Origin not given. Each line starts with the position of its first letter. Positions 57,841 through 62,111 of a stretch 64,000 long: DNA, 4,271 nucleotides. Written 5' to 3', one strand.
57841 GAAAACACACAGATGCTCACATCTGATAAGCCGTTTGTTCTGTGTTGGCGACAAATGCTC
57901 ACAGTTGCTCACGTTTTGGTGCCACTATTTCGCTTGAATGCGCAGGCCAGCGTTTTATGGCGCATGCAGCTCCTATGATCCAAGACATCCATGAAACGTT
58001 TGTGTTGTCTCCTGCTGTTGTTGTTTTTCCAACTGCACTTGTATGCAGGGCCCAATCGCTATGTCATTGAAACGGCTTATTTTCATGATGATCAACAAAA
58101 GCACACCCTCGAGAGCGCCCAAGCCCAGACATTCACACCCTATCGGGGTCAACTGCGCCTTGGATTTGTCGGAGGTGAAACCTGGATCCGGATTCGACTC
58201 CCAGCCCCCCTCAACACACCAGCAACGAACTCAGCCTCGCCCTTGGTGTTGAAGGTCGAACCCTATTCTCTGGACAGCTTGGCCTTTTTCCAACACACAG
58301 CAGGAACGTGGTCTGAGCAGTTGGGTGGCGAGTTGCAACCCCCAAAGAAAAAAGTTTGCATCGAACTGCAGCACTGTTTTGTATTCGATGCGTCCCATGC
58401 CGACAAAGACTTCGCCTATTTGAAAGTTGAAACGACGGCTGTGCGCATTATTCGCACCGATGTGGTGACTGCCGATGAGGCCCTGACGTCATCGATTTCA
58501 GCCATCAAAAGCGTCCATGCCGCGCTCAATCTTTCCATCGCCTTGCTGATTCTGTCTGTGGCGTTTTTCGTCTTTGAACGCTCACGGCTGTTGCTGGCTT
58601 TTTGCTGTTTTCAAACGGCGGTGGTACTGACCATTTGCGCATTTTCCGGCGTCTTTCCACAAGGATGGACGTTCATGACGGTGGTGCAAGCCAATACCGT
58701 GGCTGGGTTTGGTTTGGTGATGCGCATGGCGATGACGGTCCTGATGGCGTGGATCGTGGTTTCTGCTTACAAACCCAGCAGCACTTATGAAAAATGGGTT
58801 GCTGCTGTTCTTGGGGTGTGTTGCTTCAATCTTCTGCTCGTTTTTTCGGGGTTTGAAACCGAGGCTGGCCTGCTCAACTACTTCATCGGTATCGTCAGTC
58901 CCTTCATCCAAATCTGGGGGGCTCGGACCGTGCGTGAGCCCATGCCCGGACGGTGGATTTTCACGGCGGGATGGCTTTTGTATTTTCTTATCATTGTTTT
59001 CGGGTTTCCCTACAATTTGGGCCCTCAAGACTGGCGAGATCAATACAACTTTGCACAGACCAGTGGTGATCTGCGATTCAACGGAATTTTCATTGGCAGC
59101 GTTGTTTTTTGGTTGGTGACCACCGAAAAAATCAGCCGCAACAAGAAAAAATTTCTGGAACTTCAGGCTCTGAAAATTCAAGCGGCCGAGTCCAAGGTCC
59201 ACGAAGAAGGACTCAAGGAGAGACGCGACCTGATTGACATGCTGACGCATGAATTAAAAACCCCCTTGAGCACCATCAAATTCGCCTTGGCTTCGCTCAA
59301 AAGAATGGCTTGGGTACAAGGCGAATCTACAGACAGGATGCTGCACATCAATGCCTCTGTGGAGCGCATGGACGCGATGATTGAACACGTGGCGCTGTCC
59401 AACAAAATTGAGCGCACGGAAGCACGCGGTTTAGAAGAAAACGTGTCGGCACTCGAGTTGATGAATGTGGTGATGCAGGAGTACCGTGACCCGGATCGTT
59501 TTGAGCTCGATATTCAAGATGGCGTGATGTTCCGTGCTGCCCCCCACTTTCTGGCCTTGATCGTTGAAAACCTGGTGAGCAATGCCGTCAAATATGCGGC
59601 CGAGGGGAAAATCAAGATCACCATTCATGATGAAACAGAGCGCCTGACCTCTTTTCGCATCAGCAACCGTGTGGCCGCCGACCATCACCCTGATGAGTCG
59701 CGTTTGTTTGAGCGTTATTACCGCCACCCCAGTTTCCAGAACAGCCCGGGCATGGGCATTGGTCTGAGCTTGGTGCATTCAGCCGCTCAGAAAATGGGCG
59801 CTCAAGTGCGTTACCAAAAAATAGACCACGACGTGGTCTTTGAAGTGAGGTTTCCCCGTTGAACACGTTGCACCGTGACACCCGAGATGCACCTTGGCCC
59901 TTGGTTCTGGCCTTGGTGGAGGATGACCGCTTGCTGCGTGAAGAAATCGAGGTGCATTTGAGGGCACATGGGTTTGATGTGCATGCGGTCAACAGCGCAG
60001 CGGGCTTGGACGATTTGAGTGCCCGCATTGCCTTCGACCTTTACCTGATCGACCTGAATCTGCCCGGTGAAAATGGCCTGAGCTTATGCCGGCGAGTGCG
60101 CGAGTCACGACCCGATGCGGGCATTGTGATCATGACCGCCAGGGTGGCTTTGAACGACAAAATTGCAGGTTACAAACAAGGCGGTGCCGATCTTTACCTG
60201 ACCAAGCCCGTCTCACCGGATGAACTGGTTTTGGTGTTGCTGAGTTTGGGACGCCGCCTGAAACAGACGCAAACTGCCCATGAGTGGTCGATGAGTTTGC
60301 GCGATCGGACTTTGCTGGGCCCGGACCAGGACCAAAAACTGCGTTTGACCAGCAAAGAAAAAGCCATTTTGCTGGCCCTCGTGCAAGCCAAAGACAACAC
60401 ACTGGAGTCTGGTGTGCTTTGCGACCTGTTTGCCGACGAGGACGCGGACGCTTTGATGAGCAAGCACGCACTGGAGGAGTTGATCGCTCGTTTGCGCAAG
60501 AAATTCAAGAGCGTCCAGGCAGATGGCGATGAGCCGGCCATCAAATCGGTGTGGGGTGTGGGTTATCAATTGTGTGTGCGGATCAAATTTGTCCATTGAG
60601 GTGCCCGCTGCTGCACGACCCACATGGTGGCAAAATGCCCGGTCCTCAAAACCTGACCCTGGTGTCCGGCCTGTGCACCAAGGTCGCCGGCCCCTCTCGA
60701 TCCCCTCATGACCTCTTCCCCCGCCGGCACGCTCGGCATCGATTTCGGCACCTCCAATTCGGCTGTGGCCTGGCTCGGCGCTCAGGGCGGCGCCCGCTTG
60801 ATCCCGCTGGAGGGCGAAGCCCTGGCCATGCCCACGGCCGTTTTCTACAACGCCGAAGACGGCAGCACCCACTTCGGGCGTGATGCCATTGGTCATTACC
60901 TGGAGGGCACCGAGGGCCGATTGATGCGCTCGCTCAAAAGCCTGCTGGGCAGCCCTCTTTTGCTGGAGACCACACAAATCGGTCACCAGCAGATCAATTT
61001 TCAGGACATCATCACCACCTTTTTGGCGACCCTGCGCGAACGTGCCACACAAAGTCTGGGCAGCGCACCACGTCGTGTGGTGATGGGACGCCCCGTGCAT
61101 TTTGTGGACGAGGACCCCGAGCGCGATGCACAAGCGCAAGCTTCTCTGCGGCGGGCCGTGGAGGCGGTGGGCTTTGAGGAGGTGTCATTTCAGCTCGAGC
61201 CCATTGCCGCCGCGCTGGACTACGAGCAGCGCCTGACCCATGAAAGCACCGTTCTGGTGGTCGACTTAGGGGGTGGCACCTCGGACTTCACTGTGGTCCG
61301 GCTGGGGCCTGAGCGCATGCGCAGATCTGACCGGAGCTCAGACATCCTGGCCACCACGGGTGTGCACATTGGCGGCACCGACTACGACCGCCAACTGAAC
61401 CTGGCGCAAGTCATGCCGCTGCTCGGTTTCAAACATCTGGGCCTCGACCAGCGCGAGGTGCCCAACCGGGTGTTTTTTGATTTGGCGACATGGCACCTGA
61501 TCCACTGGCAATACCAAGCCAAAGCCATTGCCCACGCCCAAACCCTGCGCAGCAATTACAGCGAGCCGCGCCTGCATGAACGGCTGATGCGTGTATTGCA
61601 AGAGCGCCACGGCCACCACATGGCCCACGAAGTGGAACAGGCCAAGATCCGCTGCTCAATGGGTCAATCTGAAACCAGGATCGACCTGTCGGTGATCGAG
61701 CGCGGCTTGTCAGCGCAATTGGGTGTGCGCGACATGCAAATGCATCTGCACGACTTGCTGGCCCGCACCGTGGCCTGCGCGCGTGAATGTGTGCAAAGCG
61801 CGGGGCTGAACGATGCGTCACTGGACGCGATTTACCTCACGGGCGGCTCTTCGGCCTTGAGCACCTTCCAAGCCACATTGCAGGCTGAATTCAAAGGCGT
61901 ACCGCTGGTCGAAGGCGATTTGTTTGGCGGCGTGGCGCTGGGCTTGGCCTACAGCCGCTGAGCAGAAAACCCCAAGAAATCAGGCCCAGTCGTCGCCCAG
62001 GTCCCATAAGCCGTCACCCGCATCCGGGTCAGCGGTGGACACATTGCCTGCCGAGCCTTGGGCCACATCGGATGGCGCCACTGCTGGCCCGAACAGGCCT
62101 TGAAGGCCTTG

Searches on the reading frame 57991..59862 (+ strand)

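Call 38: search_protein_families(library=ncbifam, proteins=[window:57991-59862:+], max_evalue=1e-15)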
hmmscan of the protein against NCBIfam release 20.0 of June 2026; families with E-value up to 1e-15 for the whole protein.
window:57991-59862:+ (623 aa): 7 families
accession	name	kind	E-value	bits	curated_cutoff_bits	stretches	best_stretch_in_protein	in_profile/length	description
NF052314.1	T9SS_HK_PorY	subfamily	1.4e-23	83.6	350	1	377-621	176-418/418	PorY family sensor histidine kinase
TIGR02966.1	phoR_proteo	equivalog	4.3e-21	75.3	334.2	1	410-607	113-318/333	phosphate regulon sensor histidine kinase PhoR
NF008312.0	PRK11100.1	equivalog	1.9e-20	73.1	356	1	385-616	230-467/477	two-component system sensor histidine kinase CreC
NF046044.1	PnpS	equivalog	3.1e-20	72.6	400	1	410-608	169-375/390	two-component system histidine kinase PnpS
NF045595.1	HK_scytonemin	equivalog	1.7e-18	66.4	865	1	375-607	385-618/637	scytonemin biosynthesis sensor histidine kinase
TIGR01386.1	cztS_silS_copS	subfamily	1.4e-16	60.5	292.55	1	416-622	246-457/457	heavy metal sensor histidine kinase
NF007898.0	PRK10604.1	equivalog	6.1e-16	58.6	478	1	409-610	210-409/433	two-component system sensor histidine kinase RstB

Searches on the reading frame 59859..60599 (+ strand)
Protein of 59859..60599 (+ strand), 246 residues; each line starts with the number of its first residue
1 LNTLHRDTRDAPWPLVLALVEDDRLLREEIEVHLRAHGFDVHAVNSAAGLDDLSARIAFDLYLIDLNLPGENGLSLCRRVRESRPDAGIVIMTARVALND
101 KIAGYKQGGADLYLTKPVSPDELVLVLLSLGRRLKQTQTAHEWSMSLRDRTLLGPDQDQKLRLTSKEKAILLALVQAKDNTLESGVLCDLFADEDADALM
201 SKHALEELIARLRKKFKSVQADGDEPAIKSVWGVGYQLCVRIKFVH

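Call 38: search_protein_families(library=ncbifam, proteins=[window:59859-60599:+], max_evalue=1e-15)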
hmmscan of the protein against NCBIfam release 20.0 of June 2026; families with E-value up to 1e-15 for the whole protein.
window:59859-60599:+ (246 aa): 28 families (the best 25 are shown)
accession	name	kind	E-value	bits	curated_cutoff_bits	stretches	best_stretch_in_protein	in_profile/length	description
NF007005.1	PRK09468.1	equivalog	1.3e-33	116.4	331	1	19-237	8-230/237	osmolarity response regulator transcription factor OmpR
NF045991.1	RespRegCtrARhodob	equivalog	8.8e-27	94.3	350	1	18-238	4-221/224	response regulator transcription factor CtrA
NF008078.0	PRK10816.1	equivalog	2.9e-26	92.4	336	1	18-239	4-221/223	two-component system response regulator PhoP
NF008034.0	PRK10766.1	equivalog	8.7e-25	87.6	275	1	18-220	6-212/231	two-component system response regulator TorR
NF007928.2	PRK10643.1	equivalog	1.5e-24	86.9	330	1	17-238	3-216/216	two-component system response regulator PmrA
NF007982.1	PRK10710.1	equivalog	4.7e-24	85.3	380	1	18-237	11-226/235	envelope stress response regulator BaeR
NF041734.1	resp_reg_RppA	equivalog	1.2e-23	83.7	250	1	18-238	4-227/229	two-component system response regulator RppA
NF033117.2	vanR_ACDEGLN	exception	2.9e-23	82.7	350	1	19-238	3-225/226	VanR-ABDEGLN family response regulator transcription factor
TIGR02154.1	PhoB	equivalog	3.7e-23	82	296.2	1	18-238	6-225/226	phosphate regulon transcriptional regulator PhoB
NF041733.1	resp_reg_CseB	equivalog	3.9e-23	82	350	1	18-238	4-226/228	two-component system response regulator CseB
NF008296.0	PRK11083.1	equivalog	2.7e-22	79.3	273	1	18-238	7-225/228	two-component system response regulator CreB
NF008378.0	PRK11173.1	equivalog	3.4e-22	79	334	1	18-242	7-236/238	two-component system response regulator ArcA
NF012023.0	PRK15479.1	equivalog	5.4e-22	78.4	337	1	17-238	3-217/224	transcriptional regulator TctD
NF040689.1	MtrAB_MtrA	equivalog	1.2e-21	77.1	300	1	19-237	3-217/219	MtrAB system response regulator MtrA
NF045944.1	ResRegRpaBCyano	equivalog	1.6e-20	73.5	330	1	19-237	2-226/229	response regulator transcription factor RpaB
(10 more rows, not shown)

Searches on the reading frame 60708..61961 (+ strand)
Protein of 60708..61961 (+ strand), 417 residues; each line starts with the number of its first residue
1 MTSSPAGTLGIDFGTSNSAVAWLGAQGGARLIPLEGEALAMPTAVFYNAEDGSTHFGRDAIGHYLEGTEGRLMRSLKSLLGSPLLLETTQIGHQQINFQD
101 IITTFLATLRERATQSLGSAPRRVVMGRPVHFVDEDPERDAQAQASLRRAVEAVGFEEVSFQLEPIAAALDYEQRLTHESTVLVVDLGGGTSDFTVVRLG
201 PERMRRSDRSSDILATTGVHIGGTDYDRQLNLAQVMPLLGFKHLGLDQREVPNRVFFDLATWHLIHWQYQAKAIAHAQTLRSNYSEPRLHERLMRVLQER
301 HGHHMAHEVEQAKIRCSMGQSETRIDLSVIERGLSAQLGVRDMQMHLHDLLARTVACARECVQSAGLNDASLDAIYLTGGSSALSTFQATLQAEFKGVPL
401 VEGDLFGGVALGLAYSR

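Call 38: search_protein_families(library=ncbifam, proteins=[window:60708-61961:+], max_evalue=1e-15)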
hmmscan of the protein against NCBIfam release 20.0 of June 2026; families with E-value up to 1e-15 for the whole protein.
window:60708-61961:+ (417 aa): 6 families
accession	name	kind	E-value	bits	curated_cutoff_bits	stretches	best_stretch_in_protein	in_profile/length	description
NF008673.0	PRK11678.1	equivalog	5.9e-77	259.4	331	1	50-414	82-442/450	molecular chaperone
TIGR01991.1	HscA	equivalog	8.7e-25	87.2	708.55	0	9-231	2-227/600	Fe-S protein assembly chaperone HscA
NF003520.0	PRK05183.1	subfamily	6.3e-24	84.3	620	0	9-231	22-247/621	Fe-S protein assembly chaperone HscA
NF001413.0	PRK00290.1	equivalog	6.6e-22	77.6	648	0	9-230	5-228/625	molecular chaperone DnaK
TIGR02350.1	prok_dnaK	equivalog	9.9e-21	73.7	822.55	0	9-229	3-226/596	molecular chaperone DnaK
NF009947.0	PRK13411.1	equivalog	2.6e-16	58.8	1002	0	89-229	101-229/662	molecular chaperone DnaK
